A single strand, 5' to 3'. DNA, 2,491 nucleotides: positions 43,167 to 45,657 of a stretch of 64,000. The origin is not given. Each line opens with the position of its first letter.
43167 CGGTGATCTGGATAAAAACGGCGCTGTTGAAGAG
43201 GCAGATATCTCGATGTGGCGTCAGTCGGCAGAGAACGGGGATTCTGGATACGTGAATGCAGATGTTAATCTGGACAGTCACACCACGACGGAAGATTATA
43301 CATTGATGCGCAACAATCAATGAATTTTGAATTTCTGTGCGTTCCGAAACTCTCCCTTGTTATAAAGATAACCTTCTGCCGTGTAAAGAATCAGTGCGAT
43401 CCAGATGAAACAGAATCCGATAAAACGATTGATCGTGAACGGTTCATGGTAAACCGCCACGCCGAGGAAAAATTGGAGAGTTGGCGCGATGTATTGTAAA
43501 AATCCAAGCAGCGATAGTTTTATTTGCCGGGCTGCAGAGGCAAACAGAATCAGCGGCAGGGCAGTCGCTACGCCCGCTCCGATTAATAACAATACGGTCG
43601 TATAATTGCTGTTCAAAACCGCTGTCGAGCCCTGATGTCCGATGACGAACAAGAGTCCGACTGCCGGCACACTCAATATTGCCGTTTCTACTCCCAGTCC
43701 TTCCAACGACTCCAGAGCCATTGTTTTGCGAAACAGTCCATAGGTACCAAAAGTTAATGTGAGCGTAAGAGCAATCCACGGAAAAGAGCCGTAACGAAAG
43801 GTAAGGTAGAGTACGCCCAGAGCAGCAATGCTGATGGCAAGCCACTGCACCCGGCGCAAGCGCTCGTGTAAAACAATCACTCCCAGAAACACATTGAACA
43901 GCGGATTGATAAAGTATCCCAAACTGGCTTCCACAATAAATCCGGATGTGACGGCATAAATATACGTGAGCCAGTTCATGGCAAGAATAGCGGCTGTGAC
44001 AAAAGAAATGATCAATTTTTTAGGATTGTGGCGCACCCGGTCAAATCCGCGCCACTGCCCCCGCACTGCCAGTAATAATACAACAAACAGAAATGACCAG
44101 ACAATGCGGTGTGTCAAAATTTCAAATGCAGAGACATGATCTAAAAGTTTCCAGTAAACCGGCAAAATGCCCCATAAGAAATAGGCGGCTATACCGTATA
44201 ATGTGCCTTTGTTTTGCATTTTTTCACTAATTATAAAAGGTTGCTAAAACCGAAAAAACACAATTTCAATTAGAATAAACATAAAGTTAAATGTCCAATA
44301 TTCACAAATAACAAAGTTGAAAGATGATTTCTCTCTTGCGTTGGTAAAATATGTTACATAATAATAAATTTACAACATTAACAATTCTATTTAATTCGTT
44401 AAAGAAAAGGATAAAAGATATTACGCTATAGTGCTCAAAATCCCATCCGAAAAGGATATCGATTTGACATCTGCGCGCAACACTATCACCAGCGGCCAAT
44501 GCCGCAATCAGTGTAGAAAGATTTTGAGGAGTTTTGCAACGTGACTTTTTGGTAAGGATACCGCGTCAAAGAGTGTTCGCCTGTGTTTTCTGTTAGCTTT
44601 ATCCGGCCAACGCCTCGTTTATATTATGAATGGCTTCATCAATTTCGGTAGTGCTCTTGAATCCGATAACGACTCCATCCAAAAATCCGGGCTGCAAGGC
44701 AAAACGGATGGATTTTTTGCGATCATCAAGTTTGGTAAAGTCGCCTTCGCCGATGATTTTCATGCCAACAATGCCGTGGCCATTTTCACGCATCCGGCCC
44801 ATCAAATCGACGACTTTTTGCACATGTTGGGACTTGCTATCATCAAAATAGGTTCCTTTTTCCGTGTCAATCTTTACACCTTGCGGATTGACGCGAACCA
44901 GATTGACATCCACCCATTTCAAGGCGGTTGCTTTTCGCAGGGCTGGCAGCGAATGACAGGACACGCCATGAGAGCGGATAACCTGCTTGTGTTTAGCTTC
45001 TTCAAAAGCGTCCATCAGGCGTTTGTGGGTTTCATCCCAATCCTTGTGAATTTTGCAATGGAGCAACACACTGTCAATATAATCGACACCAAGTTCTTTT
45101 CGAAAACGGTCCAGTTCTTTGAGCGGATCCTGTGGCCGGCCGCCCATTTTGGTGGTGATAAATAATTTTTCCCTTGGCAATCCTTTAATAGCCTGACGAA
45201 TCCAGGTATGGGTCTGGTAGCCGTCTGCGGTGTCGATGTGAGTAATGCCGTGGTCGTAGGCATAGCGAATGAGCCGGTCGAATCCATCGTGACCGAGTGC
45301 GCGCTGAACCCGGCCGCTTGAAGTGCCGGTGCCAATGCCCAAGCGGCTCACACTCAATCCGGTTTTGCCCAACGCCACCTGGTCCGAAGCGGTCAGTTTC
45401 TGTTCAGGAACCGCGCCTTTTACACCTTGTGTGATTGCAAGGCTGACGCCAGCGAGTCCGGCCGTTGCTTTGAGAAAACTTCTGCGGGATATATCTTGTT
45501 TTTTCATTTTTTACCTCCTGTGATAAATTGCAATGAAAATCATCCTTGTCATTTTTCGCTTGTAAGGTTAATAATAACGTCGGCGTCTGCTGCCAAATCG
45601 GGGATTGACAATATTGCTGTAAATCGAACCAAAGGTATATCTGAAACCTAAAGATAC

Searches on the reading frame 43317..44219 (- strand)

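Call 7: search_protein_families(library=pfam, proteins=[window:43317-44219:-])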
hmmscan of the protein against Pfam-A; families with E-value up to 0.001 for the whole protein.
window:43317-44219:- (300 aa): 1 family
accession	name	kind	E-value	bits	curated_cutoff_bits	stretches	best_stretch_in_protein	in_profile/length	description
PF00892.27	EamA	-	9e-21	75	28.2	2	4-140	2-134/135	EamA-like transporter family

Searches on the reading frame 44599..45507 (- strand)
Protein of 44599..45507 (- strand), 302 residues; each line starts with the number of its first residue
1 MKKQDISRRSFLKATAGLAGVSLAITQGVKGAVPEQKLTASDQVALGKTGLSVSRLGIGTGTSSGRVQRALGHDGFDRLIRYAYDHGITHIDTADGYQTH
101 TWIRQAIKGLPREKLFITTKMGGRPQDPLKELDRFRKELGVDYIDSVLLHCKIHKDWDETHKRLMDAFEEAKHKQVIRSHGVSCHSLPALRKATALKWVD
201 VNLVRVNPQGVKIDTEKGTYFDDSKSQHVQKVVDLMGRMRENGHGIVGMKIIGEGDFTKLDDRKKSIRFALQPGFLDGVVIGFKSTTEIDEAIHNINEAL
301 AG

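Call 33: search_protein_families(library=pfam, proteins=[window:44599-45507:-])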
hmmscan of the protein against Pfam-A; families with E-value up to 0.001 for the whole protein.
window:44599-45507:- (302 aa): 2 families
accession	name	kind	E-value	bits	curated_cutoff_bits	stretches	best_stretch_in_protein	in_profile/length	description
PF00248.27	Aldo_ket_red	-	8.2e-22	78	24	1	56-268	2-208/291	Aldo/keto reductase family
PF10518.14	TAT_signal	-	0.00017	21.8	22.7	1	5-22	1-18/21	TAT (twin-arginine translocation) pathway signal sequence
